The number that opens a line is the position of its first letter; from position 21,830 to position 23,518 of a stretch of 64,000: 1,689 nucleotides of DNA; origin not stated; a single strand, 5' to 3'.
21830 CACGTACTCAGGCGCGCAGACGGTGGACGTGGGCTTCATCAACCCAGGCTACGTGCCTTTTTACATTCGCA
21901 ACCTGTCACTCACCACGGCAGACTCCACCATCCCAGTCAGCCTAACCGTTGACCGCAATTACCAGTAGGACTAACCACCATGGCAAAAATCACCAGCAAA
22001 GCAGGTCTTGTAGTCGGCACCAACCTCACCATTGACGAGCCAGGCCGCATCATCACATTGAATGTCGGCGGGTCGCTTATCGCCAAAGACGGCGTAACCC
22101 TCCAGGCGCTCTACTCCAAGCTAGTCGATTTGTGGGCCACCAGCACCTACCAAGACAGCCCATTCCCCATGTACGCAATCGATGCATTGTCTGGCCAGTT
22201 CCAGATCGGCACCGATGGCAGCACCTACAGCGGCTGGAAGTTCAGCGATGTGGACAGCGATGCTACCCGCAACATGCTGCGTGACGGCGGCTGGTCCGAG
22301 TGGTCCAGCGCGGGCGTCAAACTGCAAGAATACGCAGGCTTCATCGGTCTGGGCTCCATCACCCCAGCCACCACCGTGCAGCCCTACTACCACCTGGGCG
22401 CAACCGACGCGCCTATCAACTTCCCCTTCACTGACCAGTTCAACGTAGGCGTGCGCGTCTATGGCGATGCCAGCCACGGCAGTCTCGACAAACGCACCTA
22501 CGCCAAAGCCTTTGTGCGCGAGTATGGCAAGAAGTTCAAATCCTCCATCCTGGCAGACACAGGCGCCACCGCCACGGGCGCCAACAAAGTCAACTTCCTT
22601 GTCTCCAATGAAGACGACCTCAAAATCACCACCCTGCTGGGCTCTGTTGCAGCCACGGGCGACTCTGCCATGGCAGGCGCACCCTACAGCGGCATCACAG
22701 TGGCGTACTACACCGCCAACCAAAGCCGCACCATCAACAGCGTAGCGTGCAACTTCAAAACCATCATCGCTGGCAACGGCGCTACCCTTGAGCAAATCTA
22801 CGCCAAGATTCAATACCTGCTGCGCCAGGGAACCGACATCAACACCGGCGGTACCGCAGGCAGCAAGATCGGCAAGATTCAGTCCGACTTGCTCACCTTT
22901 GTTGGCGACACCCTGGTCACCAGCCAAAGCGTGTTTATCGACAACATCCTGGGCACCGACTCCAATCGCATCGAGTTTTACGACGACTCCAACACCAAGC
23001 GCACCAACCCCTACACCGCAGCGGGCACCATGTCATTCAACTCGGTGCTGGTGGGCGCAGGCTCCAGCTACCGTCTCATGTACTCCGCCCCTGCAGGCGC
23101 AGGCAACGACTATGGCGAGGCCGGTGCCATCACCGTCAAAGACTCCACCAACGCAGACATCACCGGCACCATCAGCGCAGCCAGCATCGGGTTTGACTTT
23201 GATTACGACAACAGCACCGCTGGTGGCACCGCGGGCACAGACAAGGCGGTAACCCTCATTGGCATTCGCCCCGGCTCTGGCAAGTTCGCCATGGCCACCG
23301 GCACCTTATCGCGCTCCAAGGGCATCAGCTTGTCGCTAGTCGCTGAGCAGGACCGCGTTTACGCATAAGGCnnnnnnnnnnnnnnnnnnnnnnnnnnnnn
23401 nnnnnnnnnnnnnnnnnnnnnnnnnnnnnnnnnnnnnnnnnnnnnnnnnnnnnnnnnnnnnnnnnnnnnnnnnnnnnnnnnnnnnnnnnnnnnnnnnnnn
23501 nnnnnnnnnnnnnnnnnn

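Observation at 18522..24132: Seven-gene, tightly coupled unknown module inside the ejection-protein operon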

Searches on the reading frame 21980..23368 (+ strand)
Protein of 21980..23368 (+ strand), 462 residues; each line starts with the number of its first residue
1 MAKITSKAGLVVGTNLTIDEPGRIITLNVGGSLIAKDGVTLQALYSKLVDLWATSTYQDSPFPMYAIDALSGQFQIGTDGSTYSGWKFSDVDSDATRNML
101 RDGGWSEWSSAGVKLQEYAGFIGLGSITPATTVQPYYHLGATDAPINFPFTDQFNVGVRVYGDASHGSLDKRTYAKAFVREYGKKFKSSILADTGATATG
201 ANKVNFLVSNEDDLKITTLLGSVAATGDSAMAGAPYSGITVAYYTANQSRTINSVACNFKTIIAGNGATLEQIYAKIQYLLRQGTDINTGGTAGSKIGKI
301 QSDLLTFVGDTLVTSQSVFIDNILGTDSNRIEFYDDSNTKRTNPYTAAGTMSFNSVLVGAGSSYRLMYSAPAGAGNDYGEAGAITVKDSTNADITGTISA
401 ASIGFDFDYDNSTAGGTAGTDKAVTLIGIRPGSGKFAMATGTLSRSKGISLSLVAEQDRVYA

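Call 5: search_protein_families(library=phrogs, proteins=[window:21980-23368:+], max_evalue=0.01)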
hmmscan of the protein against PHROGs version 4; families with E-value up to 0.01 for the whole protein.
window:21980-23368:+ (462 aa): 0 families

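Call 6: search_protein_families(library=pfam, proteins=[window:21980-23368:+], max_evalue=0.01)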
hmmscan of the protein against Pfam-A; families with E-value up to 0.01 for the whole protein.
window:21980-23368:+ (462 aa): 0 families

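Call 15: find_related_loci(query=window:21980-23368:+, collection=viral_contigs, flank=10000)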
Query window:21980-23368:+ (462 aa) in viral_contigs; peptide patterns used: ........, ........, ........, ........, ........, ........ (x = any residue, [..] = any of these).
147 stretches matched a pattern; 132 encode a relative of the query (tblastn E <= 1e-3); the best 80 are kept; 80 distinct loci.
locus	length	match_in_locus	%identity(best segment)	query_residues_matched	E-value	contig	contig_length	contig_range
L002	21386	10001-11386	90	1-462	0e+0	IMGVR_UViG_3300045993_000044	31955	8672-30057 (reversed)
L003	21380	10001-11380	87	1-462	0e+0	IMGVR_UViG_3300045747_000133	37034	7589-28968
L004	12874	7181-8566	85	1-462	0e+0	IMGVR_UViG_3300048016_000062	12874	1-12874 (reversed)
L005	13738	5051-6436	85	1-462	0e+0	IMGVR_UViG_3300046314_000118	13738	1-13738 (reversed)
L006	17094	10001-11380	84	1-462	0e+0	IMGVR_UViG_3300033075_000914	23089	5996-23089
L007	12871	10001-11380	84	1-462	0e+0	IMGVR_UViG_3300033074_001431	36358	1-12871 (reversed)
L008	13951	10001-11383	85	1-462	0e+0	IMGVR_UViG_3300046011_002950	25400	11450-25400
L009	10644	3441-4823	85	1-462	0e+0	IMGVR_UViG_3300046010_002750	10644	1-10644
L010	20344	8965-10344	84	1-462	0e+0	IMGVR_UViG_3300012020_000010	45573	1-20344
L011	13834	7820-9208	82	1-462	0e+0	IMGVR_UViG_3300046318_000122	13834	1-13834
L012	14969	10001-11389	82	1-462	0e+0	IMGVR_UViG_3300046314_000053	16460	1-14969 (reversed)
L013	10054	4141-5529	82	1-462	0e+0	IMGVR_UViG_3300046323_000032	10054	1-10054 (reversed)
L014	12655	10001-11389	82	1-462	0e+0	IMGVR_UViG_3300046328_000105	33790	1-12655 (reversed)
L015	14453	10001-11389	80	1-462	0e+0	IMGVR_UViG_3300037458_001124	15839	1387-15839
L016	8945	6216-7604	83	1-462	0e+0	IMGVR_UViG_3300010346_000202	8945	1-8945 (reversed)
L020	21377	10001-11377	80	1-462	0e+0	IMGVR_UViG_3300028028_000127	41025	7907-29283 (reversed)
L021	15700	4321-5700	78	1-462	0e+0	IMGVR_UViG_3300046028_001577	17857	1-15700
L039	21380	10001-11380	73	1-462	0e+0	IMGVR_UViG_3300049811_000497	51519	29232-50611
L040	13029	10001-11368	73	1-462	0e+0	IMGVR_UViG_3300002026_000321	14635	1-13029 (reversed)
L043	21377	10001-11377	74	1-461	0e+0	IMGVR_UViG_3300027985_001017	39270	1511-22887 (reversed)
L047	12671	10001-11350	73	1-462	0e+0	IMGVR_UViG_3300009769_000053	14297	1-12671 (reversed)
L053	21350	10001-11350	71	1-462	0e+0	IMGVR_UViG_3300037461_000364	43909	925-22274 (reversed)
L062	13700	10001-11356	69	1-462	0e+0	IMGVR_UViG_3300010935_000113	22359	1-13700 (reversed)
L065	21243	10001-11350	65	1-462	0e+0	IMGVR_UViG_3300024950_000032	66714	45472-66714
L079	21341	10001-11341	59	1-461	4e-169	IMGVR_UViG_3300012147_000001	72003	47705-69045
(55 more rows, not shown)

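Call 17: find_homologous_proteins(query=window:21980-23368:+)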
Query window:21980-23368:+ (462 aa): 2749 proteins with E <= 0.001 among 8000 candidates; the best 120 are listed.
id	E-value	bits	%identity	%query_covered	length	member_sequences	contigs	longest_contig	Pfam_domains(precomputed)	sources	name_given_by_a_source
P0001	1.3e-296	1002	100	100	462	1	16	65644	-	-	-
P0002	4.3e-296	1000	100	100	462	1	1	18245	-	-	-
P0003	7.9e-295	996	100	100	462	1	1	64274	-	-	-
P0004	7.0e-278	940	92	100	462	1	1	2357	-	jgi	jgi:hypothetical protein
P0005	5.3e-275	930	92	100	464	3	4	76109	-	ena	-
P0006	2.5e-274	928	92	100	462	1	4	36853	-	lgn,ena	-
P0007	3.9e-273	924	90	100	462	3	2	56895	-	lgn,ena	-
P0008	7.5e-273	923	91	100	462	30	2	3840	-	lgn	-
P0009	9.1e-273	923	91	100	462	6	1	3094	-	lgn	-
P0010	5.7e-272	920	91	100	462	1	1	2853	-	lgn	-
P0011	1.0e-271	919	90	100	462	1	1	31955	-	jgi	jgi:hypothetical protein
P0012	2.5e-270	915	89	100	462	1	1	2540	-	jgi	jgi:hypothetical protein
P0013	4.8e-270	914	89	100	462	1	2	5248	-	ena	-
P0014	1.5e-268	909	89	100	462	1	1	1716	-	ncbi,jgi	-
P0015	1.5e-268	909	88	100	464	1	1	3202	-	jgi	jgi:hypothetical protein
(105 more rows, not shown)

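Call 18: search_solved_structures(query=window:21980-23368:+, max_evalue=1)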
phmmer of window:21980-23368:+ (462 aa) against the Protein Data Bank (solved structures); distinct sequences matched with E-value up to 1: 3.
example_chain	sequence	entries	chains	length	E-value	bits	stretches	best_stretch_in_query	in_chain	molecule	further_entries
4y4l_A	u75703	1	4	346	0.49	12.6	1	137-240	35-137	Thiamine thiazole synthase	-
3fpz_A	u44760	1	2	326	0.62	12.3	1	145-240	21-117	Thiazole biosynthetic enzyme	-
6rgo_C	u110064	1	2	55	0.86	11.8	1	23-58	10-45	Autophagy protein 16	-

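Call 22: search_solved_structures(query=A1, max_evalue=10)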
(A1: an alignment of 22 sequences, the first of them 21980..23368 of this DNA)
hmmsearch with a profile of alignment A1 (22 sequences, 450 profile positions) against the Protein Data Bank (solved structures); distinct sequences matched with E-value up to 10: 0.

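Call 29: predict_structure(alignment_id=A2)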
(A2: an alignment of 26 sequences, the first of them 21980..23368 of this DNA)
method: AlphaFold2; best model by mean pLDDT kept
length: 462 residues; sequences in the alignment: 26
mean_pLDDT: 72.2   pTM: 0.46
mean pLDDT of the five models: 72.2, 71.9, 71.3, 68.9, 61.8
residues with pLDDT >= 90: 64; 70-90: 236; 50-70: 78; < 50: 84
segments of 3 or more residues with pLDDT < 50: 123-133, 138-143, 168-225, 374-378, 459-462
pLDDT, mean of each block of 10 residues (from residue 1): 81 88 87 80 88 74 74 77 84 67 77 77 47 48 55 59 57 33 30 29 31 34 52 81 95 90 90 83 81 83 75 91 78 93 80 86 87 50 79 90 87 81 88 79 81 71 41
secondary structure, 60 per line:
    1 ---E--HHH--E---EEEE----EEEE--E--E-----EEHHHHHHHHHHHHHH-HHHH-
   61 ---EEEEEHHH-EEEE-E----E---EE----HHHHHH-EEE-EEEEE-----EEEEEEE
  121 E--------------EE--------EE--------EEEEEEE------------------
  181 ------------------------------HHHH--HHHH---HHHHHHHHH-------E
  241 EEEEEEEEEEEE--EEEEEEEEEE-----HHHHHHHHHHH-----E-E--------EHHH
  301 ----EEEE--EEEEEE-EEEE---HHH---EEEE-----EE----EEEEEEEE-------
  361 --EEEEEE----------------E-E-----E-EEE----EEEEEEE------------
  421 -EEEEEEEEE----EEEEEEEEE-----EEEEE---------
elements in order: E16-19 E24-27 H41-54 H56-59 E64-68 E73-76 H93-98 E100-102 E104-108 E114-121 E156-162 H211-214 H217-220 H224-232 E240-252 E255-264 H270-280 E305-308 E311-316 E318-321 E331-334 E346-353 E363-368 E395-397 E402-408 E422-430 E435-443 E449-453

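Call 31: fold_search(model_id=the predicted structure, library=pdb)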
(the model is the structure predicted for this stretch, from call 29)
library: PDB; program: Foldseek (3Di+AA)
matches with E <= 10: 790; with E <= 0.001: 0
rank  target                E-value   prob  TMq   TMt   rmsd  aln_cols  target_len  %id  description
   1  6l2h                  1.3e-03  0.97  0.13  0.10  11.7       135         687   13  CGTase mutant-Y167H (released 2019-10-16)
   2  1ciu                  2.0e-03  0.95  0.14  0.10  12.0       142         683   13  THERMOSTABLE CGTASE FROM THERMOANAEROBACTERIUM THERMOSULFURIGENES EM1 AT PH 8.0. (released 1996-03-08)
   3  6aij                  2.1e-03  0.98  0.14  0.10  11.5       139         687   12  Cyclodextrin glycosyltransferase from Paenibacillus macerans mutant N603D (released 2018-10-10)
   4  4jcl                  2.6e-03  0.98  0.15  0.11  10.9       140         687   13  Crystal structure of Alpha-CGT from Paenibacillus macerans at 1.7 Angstrom resolution (released 2014-02-26)
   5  3bmv                  3.1e-03  0.96  0.14  0.10  11.7       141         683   11  Cyclodextrin glycosyl transferase from Thermoanerobacterium thermosulfurigenes EM1 mutant S77P (released 2008-05-27)
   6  4cgt                  3.1e-03  0.84  0.13  0.10  14.1       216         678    8  DELETION MUTANT DELTA(145-150), F151D OF CYCLODEXTRIN GLYCOSYLTRANSFERASE (released 1998-08-12)
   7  1tcm_A                4.7e-03  0.96  0.14  0.10  11.8       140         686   10  CYCLODEXTRIN GLYCOSYLTRANSFERASE W616A MUTANT FROM BACILLUS CIRCULANS STRAIN 251 (released 1997-04-21)
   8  1cgv_A                5.0e-03  0.94  0.14  0.10  11.9       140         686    9  SITE DIRECTED MUTATIONS OF THE ACTIVE SITE RESIDUE TYROSINE 195 OF CYCLODEXTRIN GLYCOSYLTRANSFERASE FROM BACILLUS CIRC (released 1995-02-27)
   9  1dtu_A                5.3e-03  0.94  0.14  0.10   9.8       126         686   11  BACILLUS CIRCULANS STRAIN 251 CYCLODEXTRIN GLYCOSYLTRANSFERASE: A MUTANT Y89D/S146P COMPLEXED TO AN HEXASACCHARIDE INH (released 2000-03-06)
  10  1v3k_A                5.6e-03  0.91  0.14  0.10  11.1       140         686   10  Crystal structure of F283Y mutant cyclodextrin glycosyltransferase (released 2004-08-03)
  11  1cgw_A                5.9e-03  0.96  0.14  0.10   9.9       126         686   10  SITE DIRECTED MUTATIONS OF THE ACTIVE SITE RESIDUE TYROSINE 195 OF CYCLODEXTRIN GLYCOSYLTRANSFERASE FROM BACILLUS CIRC (released 1995-02-07)
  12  1cgx_A                6.3e-03  0.96  0.14  0.10   9.9       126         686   10  SITE DIRECTED MUTATIONS OF THE ACTIVE SITE RESIDUE TYROSINE 195 OF CYCLODEXTRIN GLYXOSYLTRANSFERASE FROM BACILLUS CIRC (released 1995-02-07)
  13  1ukt_A                6.3e-03  0.94  0.14  0.10   8.9       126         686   11  Crystal structure of Y100L mutant cyclodextrin glucanotransferase compexed with an acarbose (released 2004-02-24)
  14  1d7f_A                6.3e-03  0.93  0.14  0.10  11.6       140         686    8  CRYSTAL STRUCTURE OF ASPARAGINE 233-REPLACED CYCLODEXTRIN GLUCANOTRANSFERASE FROM ALKALOPHILIC BACILLUS SP. 1011 DETER (released 2000-03-17)
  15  1cdg_A                7.5e-03  0.90  0.14  0.10  11.9       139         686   10  NUCLEOTIDE SEQUENCE AND X-RAY STRUCTURE OF CYCLODEXTRIN GLYCOSYLTRANSFERASE FROM BACILLUS CIRCULANS STRAIN 251 IN A MA (released 1994-01-31)
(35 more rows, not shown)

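Call 39: fold_search(model_id=the predicted structure, library=viral)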
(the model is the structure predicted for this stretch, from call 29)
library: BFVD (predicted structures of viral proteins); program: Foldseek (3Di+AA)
matches with E <= 10: 186; with E <= 0.001: 0
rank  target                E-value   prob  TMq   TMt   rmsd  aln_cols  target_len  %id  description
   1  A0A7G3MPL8            1.9e-03  1.00  0.16  0.23   4.7       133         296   15  (no name in the UniProt tables at hand)
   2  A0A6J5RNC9            4.1e-03  0.21  0.16  0.08  21.7       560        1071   13  Uncharacterized protein [uncultured Caudovirales phage]
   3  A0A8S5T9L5            5.8e-03  0.94  0.16  0.34  11.6       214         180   10  PEGA domain-containing protein [Siphoviridae sp. ct0Wl9]
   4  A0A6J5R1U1            6.2e-03  0.99  0.15  0.13   5.2       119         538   12  Uncharacterized protein [uncultured Caudovirales phage]
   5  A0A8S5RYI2            9.9e-03  1.00  0.15  0.10   4.1       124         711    7  Tail collar fiber protein [Myoviridae sp. ctNQV2]
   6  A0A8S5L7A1            1.4e-02  0.72  0.14  0.07  12.3       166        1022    7  Structural protein [CrAss-like virus sp. ctt4r3]
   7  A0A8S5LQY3            1.5e-02  0.89  0.15  0.11   6.2       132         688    8  Cellulase [Myoviridae sp. ctfJc17]
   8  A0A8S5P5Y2            2.1e-02  0.99  0.12  0.31   5.6       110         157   11  Intron-binding protein aquarius N-terminus (Fragment) [Siphoviridae sp. ctgEn20]
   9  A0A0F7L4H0            5.3e-02  0.97  0.15  0.44   4.7       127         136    5  Uncharacterized protein [uncultured marine virus]
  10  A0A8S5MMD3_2          5.7e-02  0.90  0.14  0.07   7.4       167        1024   10  Baseplate J like protein [Siphoviridae sp. ctxc31]
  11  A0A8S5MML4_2          6.0e-02  0.57  0.14  0.09   8.4       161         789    5  Cell wall surface anchor family domain protein [Siphoviridae sp. ctxc31]
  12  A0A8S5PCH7            6.7e-02  0.96  0.16  0.50   5.3       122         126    8  Uncharacterized protein [Siphoviridae sp. ctorp6]
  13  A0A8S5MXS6            7.6e-02  0.35  0.13  0.11  14.0       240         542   10  Tail collar fiber protein [Myoviridae sp. ctRRy11]
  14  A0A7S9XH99            8.0e-02  0.72  0.15  0.17   5.0       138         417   10  Uncharacterized protein [Virus NIOZ-UU157]
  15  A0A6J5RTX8            9.0e-02  0.75  0.14  0.23   5.6       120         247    6  Uncharacterized protein [uncultured Caudovirales phage]
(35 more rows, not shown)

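Call 42: search_protein_families(library=phrogs, proteins=[L002:3791-4942:+, L020:2555-4615:+, L002:6130-6771:+, L003:2935-5559:+, L043:12160-13449:+, L040:4041-5687:+, L020:5384-7279:+, L021:9348-10697:+, L006:2268-3869:+, L012:5024-7360:+], max_evalue=0.001)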
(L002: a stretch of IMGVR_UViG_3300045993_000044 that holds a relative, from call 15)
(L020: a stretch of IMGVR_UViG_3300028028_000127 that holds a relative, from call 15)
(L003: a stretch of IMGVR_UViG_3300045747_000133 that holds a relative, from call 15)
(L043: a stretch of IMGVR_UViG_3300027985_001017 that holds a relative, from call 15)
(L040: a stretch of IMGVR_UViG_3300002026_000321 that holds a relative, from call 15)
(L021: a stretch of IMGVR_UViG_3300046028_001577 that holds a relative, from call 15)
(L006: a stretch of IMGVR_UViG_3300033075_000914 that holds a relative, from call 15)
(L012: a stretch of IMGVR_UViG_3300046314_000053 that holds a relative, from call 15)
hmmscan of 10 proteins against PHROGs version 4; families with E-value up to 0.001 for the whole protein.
L002:3791-4942:+ (383 aa): 2 families
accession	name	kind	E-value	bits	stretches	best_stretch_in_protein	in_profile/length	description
phrog_334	-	head and packaging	7.3e-70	236.9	1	10-382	1-378/381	major head protein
phrog_13784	-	unknown function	1.3e-05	26.3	1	54-153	59-157/177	-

L020:2555-4615:+ (686 aa): 9 families
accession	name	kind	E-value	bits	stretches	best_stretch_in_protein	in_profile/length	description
phrog_15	-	head and packaging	6.4e-212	708.2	1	20-660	344-957/1330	terminase large subunit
phrog_4145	-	head and packaging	2.8e-55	187.9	1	15-210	12-208/209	terminase large subunit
phrog_21311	-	head and packaging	1.5e-54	186.2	1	108-312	1-202/218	terminase large subunit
phrog_16406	-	unknown function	9.8e-51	174.1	1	220-604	2-376/601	-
phrog_15657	-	unknown function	1.6e-37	130.3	1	311-542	12-229/230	-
phrog_3925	-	head and packaging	1.6e-23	84.1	1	28-138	37-147/150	terminase large subunit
phrog_3028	-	unknown function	9.8e-20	72.3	1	457-604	6-152/203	-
phrog_675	-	head and packaging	3.5e-16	59.6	1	54-282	36-267/576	terminase large subunit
phrog_12089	-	unknown function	0.00024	21.8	1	494-579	30-117/208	-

L002:6130-6771:+ (213 aa): 1 family
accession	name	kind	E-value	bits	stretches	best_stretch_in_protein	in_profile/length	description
phrog_399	-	head and packaging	1.6e-19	71.4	1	1-189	2-195/220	structural protein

L003:2935-5559:+ (874 aa): 5 families
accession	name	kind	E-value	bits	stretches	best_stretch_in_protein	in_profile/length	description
phrog_156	-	head and packaging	2.6e-150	503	1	49-689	5-630/681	portal protein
phrog_18470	-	head and packaging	1e-17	65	1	64-245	29-212/232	portal protein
phrog_24564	-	unknown function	1.2e-10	42.2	1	557-686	33-159/212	-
phrog_27974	-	head and packaging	2.2e-05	24.9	1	593-686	40-126/239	portal protein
phrog_14911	-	unknown function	4.3e-05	23.6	1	71-216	22-172/404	-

L043:12160-13449:+ (429 aa): 4 families
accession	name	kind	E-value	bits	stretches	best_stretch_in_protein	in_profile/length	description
phrog_53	-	head and packaging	6.7e-85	287.4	1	8-410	17-453/583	head maturation protease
phrog_4759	-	unknown function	7.3e-24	85.7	1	50-182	72-201/209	-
phrog_33023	-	unknown function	5.3e-23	82.5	1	59-276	67-284/507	-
phrog_24209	-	unknown function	7.6e-05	23.6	1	92-126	11-45/49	-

L040:4041-5687:+ (548 aa): 1 family
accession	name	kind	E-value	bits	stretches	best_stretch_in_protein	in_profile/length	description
phrog_3753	-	head and packaging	4.8e-67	227.8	1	56-500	46-475/503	portal protein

L020:5384-7279:+ (631 aa): 5 families
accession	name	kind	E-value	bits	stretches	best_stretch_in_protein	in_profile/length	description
phrog_21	-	head and packaging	1.6e-109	368.5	1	2-525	4-540/1362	portal protein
phrog_12037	-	unknown function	9.6e-47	160.3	1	8-217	3-207/212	-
phrog_537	-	head and packaging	1.9e-46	159.2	1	318-505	29-219/233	portal protein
phrog_26857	-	unknown function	2.1e-17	65.1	1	9-128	4-119/143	-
phrog_20042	-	unknown function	3.8e-17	63.6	1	8-114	3-105/119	-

L021:9348-10697:+ (449 aa): 1 family
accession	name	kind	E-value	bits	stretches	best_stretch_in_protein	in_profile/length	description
phrog_3575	-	tail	1.4e-65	223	2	212-426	126-339/461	major tail protein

L006:2268-3869:+ (533 aa): 0 families

L012:5024-7360:+ (778 aa): 2 families
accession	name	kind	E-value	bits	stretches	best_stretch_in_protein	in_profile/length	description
phrog_156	-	head and packaging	4e-139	466.1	1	7-691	5-663/681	portal protein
phrog_14911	-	unknown function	8.5e-100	335.5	1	11-413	4-403/404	-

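Call 52: find_related_loci(query=A2, collection=genome_contigs, flank=10000)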
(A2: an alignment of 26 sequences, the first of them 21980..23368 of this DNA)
Query A2 (462 aa) in genome_contigs; peptide patterns used: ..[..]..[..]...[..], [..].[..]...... (x = any residue, [..] = any of these).
233 stretches matched a pattern; 9 encode a relative of the query (tblastn E <= 1e-3); 9 distinct loci.
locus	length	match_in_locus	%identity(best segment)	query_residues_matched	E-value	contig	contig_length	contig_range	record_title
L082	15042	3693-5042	71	1-462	0e+0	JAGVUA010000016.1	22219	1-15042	MAG: Betaproteobacteria bacterium isolate WAS_Bin_15 WAS_Bin_15_scaffold_925, whole genome shotgun sequence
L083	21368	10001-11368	69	1-462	0e+0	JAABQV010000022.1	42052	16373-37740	MAG: Dechloromonas sp. isolate S06.Bin117 NODE_22_length_42052_cov_4.28739, whole genome shotgun sequence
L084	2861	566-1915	69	1-462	0e+0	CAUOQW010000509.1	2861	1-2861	MAG: uncultured Cellvibrio sp. isolate m01-metabat.7 genome assembly, contig: m01-c2461, whole genome shotgun sequence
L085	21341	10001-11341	63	1-461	0e+0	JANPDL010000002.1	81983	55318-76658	MAG: Hyphomicrobiales bacterium isolate VAR_78_metabat_37 VAR_78_k141_3003429, whole genome shotgun sequence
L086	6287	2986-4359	54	1-461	1e-157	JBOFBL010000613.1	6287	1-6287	MAG: Casimicrobium sp. isolate WFFMC_MAG_203 k139_1966265_flag=0_multi=10.0000_len=6287, whole genome shotgun sequence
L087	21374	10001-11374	57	1-461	1e-154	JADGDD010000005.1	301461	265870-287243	MAG: Planctomycetota bacterium isolate BB1 NODE_5_length_301461_cov_8.466591, whole genome shotgun sequence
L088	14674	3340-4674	49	4-461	8e-135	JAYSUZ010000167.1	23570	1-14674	MAG: Cytophagales bacterium isolate GFS_12693 GFS_12693_166, whole genome shotgun sequence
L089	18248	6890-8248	65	1-462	0e+0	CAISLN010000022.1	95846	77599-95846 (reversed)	MAG: uncultured beta proteobacterium isolate Day6-2_bin-221 genome assembly, contig: bin-221:022/132, whole genome shotg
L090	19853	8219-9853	39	1-461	3e-96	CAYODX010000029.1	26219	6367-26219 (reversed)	MAG TPA_asm: uncultured Terricaulis sp. isolate binchicken_co130_107 genome assembly, contig: NODE_1953_length_26219_cov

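Call 56: search_dna_similar(query=window:21980-23368:+, collection=phages, mode=protein, max_evalue=1, max_rows=25)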
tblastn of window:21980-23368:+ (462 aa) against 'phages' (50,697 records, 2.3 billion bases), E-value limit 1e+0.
Records with a match: 7; places in all: 7; records where one place covers at least 80% of the query: 5.
Best place of each record, by identity: <60% 7.
By first word of the organism name: Synechococcus 3; Caudoviricetes 1; Maribacter 1; Virus 1; Paraglaciecola 1.
By host as written in the record: - 2; Synechococcus sp. WH 8109 2; Synechococcus sp. CC9605 1; Maribacter halichondriae 1; Paraglaciecola sp. strain IceBac 372 1.
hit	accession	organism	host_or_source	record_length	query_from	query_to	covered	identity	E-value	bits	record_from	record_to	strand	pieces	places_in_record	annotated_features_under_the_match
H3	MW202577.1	Caudoviricetes sp.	Manatee Spring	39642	10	461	98%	45.3%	1e-105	350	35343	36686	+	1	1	structural protein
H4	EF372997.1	Synechococcus phage Syn5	Synechococcus sp. WH 8109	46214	1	462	100%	36.2%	4e-62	224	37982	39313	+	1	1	53: structural protein | 52: gp52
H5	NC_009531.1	Synechococcus phage Syn5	Synechococcus sp. WH 8109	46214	1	462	100%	36.2%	4e-62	224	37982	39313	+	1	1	53: structural protein | 52: gp52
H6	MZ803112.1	Synechococcus T7-like virus S-TIP28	Synechococcus sp. CC9605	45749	1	462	100%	34.0%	4e-55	203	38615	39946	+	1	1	structural protein (x2)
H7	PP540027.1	Maribacter phage Panino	Maribacter halichondriae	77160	14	461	97%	33.9%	3e-53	198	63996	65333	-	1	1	hypothetical protein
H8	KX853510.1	Virus Rctr197k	enrichment culture DAMO/AAA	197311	8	462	75%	38.9%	1e-14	225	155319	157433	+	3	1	hypothetical protein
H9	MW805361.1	Paraglaciecola Antarctic GD virus 1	Paraglaciecola sp. strain IceBac 372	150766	234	458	49%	26.9%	5e-8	62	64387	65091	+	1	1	hypothetical protein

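Call 58: get_annotated_region(hit=H5, flank=9000)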
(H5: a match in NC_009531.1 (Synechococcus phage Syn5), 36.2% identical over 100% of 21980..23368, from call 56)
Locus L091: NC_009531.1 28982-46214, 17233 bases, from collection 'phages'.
description: Cyanophage Syn5, complete genome.
organism: Synechococcus phage Syn5 (NCBI taxid 2914003)
taxonomy: Viruses; Duplodnaviria; Heunggongvirae; Uroviricota; Caudoviricetes; Autographiviridae; Voetvirus; Voetvirus syn5
host: Synechococcus sp. WH 8109; source: Sargasso Sea; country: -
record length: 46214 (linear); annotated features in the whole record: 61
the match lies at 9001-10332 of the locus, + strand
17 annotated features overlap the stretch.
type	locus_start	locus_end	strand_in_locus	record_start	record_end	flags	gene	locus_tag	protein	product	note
CDS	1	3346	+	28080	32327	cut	45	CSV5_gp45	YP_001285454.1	internal virion protein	-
CDS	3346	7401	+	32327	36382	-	46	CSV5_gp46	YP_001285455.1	tail fiber protein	-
CDS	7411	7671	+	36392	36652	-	47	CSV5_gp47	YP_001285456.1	gp47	-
CDS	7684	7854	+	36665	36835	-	48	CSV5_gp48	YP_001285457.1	gp48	-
CDS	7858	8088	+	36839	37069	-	49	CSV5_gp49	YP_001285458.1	terminase small subunit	-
CDS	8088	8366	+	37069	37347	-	50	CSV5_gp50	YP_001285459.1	gp50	-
CDS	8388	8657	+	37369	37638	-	51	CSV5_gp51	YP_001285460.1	HNH endonuclease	-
CDS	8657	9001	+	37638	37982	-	52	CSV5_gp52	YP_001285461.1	gp52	-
CDS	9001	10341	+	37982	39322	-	53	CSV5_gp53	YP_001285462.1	structural protein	-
CDS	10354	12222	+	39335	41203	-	54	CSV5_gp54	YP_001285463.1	structural protein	-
CDS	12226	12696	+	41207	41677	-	55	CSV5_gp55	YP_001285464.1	gp55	-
CDS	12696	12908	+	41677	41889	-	56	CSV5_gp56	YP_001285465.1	gp56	-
CDS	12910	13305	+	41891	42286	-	57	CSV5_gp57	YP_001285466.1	gp57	-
CDS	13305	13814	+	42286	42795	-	58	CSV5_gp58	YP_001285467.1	structural protein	-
CDS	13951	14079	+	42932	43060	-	59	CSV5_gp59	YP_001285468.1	gp59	-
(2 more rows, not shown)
